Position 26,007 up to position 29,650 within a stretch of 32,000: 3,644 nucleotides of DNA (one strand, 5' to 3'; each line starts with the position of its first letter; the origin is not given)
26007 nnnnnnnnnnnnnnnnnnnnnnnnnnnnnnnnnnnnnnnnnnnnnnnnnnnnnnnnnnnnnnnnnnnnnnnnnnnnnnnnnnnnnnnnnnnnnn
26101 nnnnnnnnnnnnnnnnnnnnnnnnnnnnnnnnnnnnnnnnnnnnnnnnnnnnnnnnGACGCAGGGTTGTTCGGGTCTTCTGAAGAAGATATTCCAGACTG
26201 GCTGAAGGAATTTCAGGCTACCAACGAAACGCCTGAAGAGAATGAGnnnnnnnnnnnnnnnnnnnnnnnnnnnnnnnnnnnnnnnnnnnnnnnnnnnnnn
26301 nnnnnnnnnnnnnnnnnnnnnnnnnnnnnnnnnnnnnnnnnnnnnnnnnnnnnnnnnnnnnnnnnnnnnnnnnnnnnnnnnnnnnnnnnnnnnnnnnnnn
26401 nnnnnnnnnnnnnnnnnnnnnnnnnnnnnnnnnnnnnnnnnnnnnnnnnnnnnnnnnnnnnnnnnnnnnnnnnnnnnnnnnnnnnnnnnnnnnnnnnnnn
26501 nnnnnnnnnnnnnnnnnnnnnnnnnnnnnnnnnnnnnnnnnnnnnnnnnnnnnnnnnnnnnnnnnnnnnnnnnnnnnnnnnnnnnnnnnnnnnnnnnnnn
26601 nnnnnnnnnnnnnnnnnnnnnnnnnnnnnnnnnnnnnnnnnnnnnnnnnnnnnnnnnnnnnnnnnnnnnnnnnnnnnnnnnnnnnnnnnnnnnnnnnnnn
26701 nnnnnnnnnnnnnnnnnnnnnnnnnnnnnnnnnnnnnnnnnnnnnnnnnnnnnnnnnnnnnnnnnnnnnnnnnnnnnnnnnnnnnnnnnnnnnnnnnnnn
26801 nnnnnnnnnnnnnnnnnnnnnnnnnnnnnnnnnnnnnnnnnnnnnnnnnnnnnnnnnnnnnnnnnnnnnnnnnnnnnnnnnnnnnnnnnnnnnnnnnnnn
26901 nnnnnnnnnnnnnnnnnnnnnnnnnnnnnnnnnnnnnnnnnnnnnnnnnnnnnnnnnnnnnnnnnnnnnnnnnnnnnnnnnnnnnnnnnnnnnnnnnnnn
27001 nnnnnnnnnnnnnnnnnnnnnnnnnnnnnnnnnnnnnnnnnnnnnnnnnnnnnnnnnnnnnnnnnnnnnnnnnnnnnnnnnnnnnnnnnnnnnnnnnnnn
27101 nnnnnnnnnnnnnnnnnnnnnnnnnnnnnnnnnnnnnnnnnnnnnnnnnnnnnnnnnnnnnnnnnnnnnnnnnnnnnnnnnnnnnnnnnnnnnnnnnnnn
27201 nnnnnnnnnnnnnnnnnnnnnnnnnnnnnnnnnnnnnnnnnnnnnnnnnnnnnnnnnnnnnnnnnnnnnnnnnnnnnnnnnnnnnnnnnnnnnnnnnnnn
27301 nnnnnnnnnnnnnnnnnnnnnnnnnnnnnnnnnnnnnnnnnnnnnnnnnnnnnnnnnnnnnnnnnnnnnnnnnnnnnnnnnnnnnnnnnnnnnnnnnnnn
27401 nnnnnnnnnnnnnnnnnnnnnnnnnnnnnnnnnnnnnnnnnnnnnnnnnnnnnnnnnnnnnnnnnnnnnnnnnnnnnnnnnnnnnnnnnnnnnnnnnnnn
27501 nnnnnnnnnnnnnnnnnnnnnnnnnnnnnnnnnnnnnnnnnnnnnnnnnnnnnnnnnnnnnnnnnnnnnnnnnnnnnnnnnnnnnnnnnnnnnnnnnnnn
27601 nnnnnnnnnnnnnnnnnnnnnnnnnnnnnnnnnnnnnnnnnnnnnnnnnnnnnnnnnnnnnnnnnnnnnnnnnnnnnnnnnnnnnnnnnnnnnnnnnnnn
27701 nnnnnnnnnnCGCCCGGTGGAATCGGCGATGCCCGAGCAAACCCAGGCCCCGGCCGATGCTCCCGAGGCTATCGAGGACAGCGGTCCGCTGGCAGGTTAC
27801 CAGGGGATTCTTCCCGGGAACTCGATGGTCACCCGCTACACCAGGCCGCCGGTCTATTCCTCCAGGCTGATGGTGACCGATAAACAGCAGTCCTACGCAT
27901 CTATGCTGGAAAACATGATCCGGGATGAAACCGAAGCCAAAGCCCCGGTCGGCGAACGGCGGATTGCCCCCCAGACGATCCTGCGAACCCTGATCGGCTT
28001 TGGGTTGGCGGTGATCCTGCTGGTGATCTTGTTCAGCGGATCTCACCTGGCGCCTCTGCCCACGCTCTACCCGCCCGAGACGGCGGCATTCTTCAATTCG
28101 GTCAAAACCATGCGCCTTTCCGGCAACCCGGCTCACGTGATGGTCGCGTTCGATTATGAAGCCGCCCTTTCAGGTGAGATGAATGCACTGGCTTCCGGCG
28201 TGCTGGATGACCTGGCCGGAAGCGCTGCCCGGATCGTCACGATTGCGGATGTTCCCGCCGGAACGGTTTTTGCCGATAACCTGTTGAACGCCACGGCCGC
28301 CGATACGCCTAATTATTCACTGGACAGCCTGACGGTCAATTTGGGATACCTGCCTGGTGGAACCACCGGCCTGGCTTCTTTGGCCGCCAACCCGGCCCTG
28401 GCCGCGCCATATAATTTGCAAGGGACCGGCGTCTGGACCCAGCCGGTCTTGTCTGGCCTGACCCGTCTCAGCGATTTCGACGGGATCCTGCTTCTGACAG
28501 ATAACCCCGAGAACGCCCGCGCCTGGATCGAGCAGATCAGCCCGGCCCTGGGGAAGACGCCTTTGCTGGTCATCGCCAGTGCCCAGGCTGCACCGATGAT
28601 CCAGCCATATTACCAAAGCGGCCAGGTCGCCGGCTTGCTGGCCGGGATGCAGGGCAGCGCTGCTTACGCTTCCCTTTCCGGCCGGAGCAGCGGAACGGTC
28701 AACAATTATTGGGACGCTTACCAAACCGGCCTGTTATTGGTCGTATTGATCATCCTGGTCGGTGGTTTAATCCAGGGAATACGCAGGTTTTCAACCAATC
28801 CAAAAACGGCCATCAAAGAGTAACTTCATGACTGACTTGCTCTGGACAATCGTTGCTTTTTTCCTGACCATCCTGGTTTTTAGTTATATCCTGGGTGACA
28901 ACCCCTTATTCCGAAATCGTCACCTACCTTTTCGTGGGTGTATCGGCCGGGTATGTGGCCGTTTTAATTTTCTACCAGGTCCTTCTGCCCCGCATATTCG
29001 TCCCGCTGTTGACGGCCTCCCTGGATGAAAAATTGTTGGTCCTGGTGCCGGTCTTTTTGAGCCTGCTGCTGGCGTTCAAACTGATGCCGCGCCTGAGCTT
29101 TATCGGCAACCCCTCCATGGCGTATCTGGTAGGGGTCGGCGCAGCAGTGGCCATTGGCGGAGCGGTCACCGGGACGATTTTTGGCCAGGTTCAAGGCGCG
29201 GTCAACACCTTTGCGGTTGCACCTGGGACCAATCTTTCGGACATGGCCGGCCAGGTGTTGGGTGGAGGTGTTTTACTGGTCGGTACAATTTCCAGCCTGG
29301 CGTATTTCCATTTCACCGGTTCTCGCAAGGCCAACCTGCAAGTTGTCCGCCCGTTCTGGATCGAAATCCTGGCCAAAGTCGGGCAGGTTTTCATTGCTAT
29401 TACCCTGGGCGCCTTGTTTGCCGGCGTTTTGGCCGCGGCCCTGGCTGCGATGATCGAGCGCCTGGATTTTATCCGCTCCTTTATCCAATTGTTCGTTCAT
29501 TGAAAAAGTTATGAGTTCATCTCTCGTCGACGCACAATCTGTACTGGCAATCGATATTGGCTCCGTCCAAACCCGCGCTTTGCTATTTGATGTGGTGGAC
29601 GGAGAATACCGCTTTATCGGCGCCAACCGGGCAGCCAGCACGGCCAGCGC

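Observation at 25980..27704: About 17 acidic repeats anchored by PDWL, behind an N-terminal zinc ribbon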

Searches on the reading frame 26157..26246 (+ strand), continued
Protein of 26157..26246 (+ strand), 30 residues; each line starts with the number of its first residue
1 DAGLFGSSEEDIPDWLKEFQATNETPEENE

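Call 62: find_encoding_contigs(protein=P0325, flank=8000, max_places=1)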
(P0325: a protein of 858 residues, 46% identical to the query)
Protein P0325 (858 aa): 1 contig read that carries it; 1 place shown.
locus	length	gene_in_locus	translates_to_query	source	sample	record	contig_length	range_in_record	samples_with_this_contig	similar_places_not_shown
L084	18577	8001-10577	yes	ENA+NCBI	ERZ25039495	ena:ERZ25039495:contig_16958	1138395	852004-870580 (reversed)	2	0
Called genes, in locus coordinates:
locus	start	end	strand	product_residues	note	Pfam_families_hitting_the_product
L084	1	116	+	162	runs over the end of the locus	-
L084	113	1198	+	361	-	PF01300:Sua5_yciO_yrdC, PF03481:Sua5_C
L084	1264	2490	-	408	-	PF03979:Sigma70_r1_1, PF00140:Sigma70_r1_2, PF04542:Sigma70_r2, PF04539:Sigma70_r3, PF04545:Sigma70_r4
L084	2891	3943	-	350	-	PF05384:DegS (weak), PF07730:HisKA_3, PF02518:HATPase_c (weak)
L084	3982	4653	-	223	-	PF00072:Response_reg, PF04545:Sigma70_r4 (faint), PF08281:Sigma70_r4_2 (weak), PF00196:GerE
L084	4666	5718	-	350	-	PF00890:FAD_binding_2 (weak), PF01266:DAO, PF12831:FAD_oxidored (weak), PF13450:NAD_binding_8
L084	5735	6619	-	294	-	-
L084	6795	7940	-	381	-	PF04055:Radical_SAM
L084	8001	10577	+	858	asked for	PF07719:TPR_2 (faint), PF13428:TPR_14 (faint), PF13432:TPR_16 (faint), PF14559:TPR_19 (faint), PF00515:TPR_1 (faint), PF13181:TPR_8 (faint)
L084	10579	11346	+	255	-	PF14561:TPR_20 (faint), PF13432:TPR_16 (faint), PF14559:TPR_19 (faint), PF07719:TPR_2 (faint), PF13181:TPR_8 (faint), PF13428:TPR_14 (faint)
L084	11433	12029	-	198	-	PF00334:NDK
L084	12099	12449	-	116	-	PF05187:Fer4_ETF_QO, PF13237:Fer4_10 (weak), PF13247:Fer4_11 (weak)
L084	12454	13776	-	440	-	PF00890:FAD_binding_2, PF01134:GIDA (faint), PF01266:DAO (weak), PF01946:Thi4, PF12831:FAD_oxidored, PF13450:NAD_binding_8 (weak), PF21162:ETFQO_UQ-bd (weak), PF26311:ETF-QO_FixC_C, +2 more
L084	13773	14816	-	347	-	PF01012:ETF, PF00766:ETF_alpha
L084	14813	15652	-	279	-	PF01012:ETF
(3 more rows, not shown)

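Call 73: list_cluster_members(proteins=[P0132, P0139, P0142, P0145, P0147, P0162, P0164, P0167, P0191, P0215])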
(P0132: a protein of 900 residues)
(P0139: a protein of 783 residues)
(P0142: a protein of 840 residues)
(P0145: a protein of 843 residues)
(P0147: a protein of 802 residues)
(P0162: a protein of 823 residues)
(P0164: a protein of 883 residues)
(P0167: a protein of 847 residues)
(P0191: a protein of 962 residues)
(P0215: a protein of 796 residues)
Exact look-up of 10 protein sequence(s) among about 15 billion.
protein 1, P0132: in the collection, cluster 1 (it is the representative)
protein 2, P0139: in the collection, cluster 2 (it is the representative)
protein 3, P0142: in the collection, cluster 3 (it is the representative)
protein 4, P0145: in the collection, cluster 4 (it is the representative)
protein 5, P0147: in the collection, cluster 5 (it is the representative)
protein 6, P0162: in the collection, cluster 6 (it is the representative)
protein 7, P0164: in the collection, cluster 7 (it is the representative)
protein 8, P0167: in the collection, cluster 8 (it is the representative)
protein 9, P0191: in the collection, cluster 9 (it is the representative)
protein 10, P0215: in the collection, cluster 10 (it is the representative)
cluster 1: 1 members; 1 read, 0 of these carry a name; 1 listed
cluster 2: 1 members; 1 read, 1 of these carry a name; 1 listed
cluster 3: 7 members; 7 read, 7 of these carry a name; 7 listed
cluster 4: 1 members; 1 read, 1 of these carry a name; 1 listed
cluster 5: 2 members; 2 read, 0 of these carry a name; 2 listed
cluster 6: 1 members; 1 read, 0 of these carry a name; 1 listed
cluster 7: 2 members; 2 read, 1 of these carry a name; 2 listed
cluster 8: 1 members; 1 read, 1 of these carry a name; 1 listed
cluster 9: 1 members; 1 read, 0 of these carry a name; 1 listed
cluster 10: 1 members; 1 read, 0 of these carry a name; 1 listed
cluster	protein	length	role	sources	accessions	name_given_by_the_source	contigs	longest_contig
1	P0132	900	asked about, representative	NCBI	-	-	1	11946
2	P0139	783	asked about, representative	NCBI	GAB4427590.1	MAG: hypothetical protein Kow0031_07650 [Anaerolineae bacterium]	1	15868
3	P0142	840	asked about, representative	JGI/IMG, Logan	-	hypothetical protein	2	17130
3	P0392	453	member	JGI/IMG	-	tetratricopeptide (TPR) repeat protein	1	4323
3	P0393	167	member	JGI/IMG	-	tetratricopeptide (TPR) repeat protein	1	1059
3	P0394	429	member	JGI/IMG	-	hypothetical protein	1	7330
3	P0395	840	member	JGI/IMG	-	hypothetical protein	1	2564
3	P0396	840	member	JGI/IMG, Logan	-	hypothetical protein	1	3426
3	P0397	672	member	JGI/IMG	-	hypothetical protein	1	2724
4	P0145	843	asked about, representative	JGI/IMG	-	hypothetical protein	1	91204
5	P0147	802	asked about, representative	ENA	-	-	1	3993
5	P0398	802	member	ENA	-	-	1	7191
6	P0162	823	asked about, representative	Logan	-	-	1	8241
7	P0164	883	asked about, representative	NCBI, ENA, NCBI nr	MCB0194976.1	MAG: hypothetical protein KDJ65_23705 [Anaerolineae bacterium] | hypothetical protein [Anaerolineae bacterium]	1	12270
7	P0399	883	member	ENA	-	-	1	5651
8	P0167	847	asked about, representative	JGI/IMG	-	hypothetical protein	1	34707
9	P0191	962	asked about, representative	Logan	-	-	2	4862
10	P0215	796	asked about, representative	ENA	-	-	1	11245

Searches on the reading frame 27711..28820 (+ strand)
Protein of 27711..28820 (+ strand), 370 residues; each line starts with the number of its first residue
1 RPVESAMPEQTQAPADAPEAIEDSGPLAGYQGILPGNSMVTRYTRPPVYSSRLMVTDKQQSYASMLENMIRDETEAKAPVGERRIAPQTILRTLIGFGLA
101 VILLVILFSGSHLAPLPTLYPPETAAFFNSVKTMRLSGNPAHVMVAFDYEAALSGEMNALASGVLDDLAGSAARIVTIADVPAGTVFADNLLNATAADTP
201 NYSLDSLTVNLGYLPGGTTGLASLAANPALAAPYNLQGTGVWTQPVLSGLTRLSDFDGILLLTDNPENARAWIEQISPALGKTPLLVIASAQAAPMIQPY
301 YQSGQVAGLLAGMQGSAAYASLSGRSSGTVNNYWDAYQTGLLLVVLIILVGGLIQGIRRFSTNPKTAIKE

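Call 37: find_related_loci(query=A2, collection=genome_contigs, flank=10000)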
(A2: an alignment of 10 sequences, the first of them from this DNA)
Query A2 (301 aa) in genome_contigs; peptide patterns used: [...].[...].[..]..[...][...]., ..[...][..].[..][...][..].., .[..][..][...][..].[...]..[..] (x = any residue, [..] = any of these).
438 stretches matched a pattern; 357 encode a relative of the query (tblastn E <= 1e-3); the best 80 are kept; 80 distinct loci.
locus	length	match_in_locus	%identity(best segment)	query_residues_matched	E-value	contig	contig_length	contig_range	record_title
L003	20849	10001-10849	47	13-294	2e-79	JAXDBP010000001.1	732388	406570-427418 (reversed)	MAG: Bellilinea sp. isolate POMEDNA-B21 Raw2_k127_559223, whole genome shotgun sequence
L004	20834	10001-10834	48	13-289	5e-76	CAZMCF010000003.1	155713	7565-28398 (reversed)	MAG TPA_asm: uncultured Anaerolinea sp. isolate binchicken_co107_434 genome assembly, contig: NODE_183_length_155713_cov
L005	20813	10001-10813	45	1-269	3e-73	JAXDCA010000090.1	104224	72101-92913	MAG: Bellilinea sp. isolate POMEDNA-B32 Raw1_k127_1890740, whole genome shotgun sequence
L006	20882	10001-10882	44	1-300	2e-72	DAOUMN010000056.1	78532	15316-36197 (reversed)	MAG TPA_asm: Bellilinea sp. isolate W58_124 k99_280307, whole genome shotgun sequence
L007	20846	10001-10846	47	13-300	3e-71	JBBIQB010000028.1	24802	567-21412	MAG: Bellilinea sp. isolate MTF170219_bin_316 NODE_1637_length_24802_cov_4.357094, whole genome shotgun sequence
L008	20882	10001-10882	46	1-300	2e-70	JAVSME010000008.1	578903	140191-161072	MAG: Bellilinea sp. isolate OMB012 c_000000000002, whole genome shotgun sequence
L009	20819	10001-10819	44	14-288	1e-69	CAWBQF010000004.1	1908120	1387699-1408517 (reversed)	MAG: uncultured Chloroflexia bacterium isolate MFD01721.bin.2.163 genome assembly, contig: contig_3544, whole genome sho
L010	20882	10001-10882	42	1-300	5e-68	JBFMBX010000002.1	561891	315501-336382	MAG: Chloroflexota bacterium isolate MAG175 MAG175_2, whole genome shotgun sequence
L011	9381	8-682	51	73-297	2e-68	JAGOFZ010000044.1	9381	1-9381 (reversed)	MAG: Longilinea sp. isolate Go_SlDig_bin_457 Go_SlDig_22711_length_9381_cov_13.690512, whole genome shotgun sequence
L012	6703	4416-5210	44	1-271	2e-66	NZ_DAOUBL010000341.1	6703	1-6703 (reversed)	MAG: Bellilinea sp. isolate H69_726 k75_361680, whole genome shotgun sequence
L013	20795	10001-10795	45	1-271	3e-66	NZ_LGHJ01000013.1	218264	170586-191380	Bellilinea caldifistulae strain GOMI-1 contig_7, whole genome shotgun sequence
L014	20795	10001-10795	46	13-286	8e-66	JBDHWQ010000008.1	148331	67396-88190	MAG: Longilinea sp. isolate AS-MESO-3CA.245 NODE_384_length_148331_cov_8.066703, whole genome shotgun sequence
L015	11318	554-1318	47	40-296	3e-65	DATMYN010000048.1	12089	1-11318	MAG TPA_asm: Longilinea sp. isolate SMAG_U13149 k141_98980, whole genome shotgun sequence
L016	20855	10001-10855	43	4-288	1e-65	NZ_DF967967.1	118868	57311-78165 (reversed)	Anaerolinea thermolimosa strain IMO-1, whole genome shotgun sequence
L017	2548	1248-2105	42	1-295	2e-65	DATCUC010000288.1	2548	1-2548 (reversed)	MAG TPA_asm: Anaerolineaceae bacterium isolate SMAG_U7347 k141_123307, whole genome shotgun sequence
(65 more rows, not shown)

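Call 38: predict_structure(alignment_id=A1)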
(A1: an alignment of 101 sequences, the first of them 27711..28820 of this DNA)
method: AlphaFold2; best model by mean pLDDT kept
length: 370 residues; sequences in the alignment: 101
mean_pLDDT: 87.3   pTM: 0.76
mean pLDDT of the five models: 87.3, 86.8, 86.7, 86.2, 85.2
residues with pLDDT >= 90: 270; 70-90: 33; 50-70: 34; < 50: 33
segments of 3 or more residues with pLDDT < 50: 6-16, 37-45, 47-52
pLDDT, mean of each block of 10 residues (from residue 1): 45 48 63 51 47 67 92 81 75 92 91 92 98 97 97 95 97 98 97 97 97 97 98 97 96 98 97 98 98 98 98 97 92 93 94 93 68
secondary structure, 60 per line:
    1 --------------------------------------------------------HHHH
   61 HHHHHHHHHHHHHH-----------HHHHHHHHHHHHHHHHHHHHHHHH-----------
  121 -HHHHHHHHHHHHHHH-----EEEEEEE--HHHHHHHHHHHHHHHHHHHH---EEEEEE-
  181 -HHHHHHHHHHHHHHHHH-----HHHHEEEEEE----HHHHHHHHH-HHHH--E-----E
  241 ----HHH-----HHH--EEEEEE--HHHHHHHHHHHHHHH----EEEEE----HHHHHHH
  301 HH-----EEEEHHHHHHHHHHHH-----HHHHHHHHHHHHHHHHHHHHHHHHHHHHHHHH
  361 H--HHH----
elements in order: H57-74 H86-109 H122-136 E142-148 H151-170 E174-179 H182-198 H204-207 E208-213 H218-226 H228-231 E258-263 H266-280 E285-289 H294-302 E308-311 H312-323 H329-361

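Call 41: fold_search(model_id=the predicted structure, library=pdb)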
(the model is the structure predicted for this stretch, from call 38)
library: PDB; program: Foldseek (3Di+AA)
matches with E <= 10: 1544; with E <= 0.001: 0
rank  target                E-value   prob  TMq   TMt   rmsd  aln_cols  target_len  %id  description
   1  4l76_C                3.7e-03  1.00  0.26  0.41   8.2       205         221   13  Ca2+-bound E212Q mutant MthK RCK domain (released 2013-10-23)
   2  4lgv_B                4.1e-03  0.98  0.25  0.22   6.8       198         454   15  X-ray crystal structure of Glucose-6-phosphate 1-dehydrogenase from Mycobacterium avium (released 2013-07-24)
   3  4lgv_A                4.4e-03  0.99  0.27  0.22   6.1       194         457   15  X-ray crystal structure of Glucose-6-phosphate 1-dehydrogenase from Mycobacterium avium (released 2013-07-24)
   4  4l75_B                5.2e-03  1.00  0.26  0.40   8.1       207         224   10  Ca2+-bound D184N mutant MthK RCK domain at 2.4 Angstrom (released 2013-10-23)
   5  5b04_C                5.5e-03  0.94  0.21  0.22  13.8       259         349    7  Crystal structure of the eukaryotic translation initiation factor 2B from Schizosaccharomyces pombe (released 2016-02-24)
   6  6oly_D                6.6e-03  0.99  0.27  0.31  23.1       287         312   10  Full-length MthK channel at 3.1 angstrom resolution (released 2019-12-11)
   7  4l75_A                7.4e-03  0.99  0.27  0.40   8.4       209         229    9  Ca2+-bound D184N mutant MthK RCK domain at 2.4 Angstrom (released 2013-10-23)
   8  7v1q_A                8.8e-03  0.57  0.21  0.28  12.4       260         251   14  Leifsonia Alcohol Dehydrogenases LnADH (released 2021-12-29)
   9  6qky_E                9.3e-03  0.54  0.18  0.23  18.4       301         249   13  Tryptophan synthase subunit alpha from Streptococcus pneumoniae with 3D domain swap in the core of TIM barrel (released 2019-03-27)
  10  4nae_B                9.3e-03  0.38  0.17  0.26  11.9       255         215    9  PcrB from Geobacillus kaustophilus, with bound G1P (released 2014-06-25)
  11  1rd5_B                9.3e-03  0.20  0.13  0.17  13.8       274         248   10  Crystal structure of Tryptophan synthase alpha chain homolog BX1: a member of the chemical plant defense system (released 2004-12-28)
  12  2aej_A                1.0e-02  1.00  0.25  0.38   6.2       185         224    8  Crystal Structures of the MthK RCK Domain in no Ca2+ bound form (released 2005-10-25)
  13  1id1_B                1.0e-02  0.98  0.25  0.51   8.5       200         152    9  CRYSTAL STRUCTURE OF THE RCK DOMAIN FROM E.COLI POTASSIUM CHANNEL (released 2001-04-11)
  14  9j0e_B                1.0e-02  0.96  0.26  0.31   8.7       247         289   13  A Chemoenzymatic Strategy for Efficient Synthesis of Aporphine Alkaloids (released 2025-08-13)
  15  1php                  1.1e-02  0.92  0.28  0.27   9.7       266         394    7  STRUCTURE OF THE ADP COMPLEX OF THE 3-PHOSPHOGLYCERATE KINASE FROM BACILLUS STEAROTHERMOPHILUS AT 1.65 ANGSTROMS (released 1994-06-22)
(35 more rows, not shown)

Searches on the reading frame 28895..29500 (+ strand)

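Call 4: search_protein_families(library=pfam, proteins=[window:28895-29500:+], max_evalue=0.1)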
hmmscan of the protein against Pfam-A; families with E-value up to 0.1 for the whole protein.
window:28895-29500:+ (202 aa): 0 families

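Call 5: search_protein_families(library=ncbifam, proteins=[window:28895-29500:+], max_evalue=0.1)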
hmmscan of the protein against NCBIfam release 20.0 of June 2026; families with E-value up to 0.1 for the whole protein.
window:28895-29500:+ (202 aa): 1 family
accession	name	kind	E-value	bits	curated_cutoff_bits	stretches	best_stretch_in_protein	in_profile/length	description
NF058556.1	FblAmlydChFapa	equivalog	0.018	15.3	100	1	75-119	105-148/150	fibril amyloid chaperone protein FapA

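Call 46: search_protein_families(library=padloc, proteins=[window:28895-29500:+], max_evalue=0.01)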
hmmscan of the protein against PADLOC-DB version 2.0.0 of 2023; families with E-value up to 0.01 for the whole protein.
window:28895-29500:+ (202 aa): 0 families
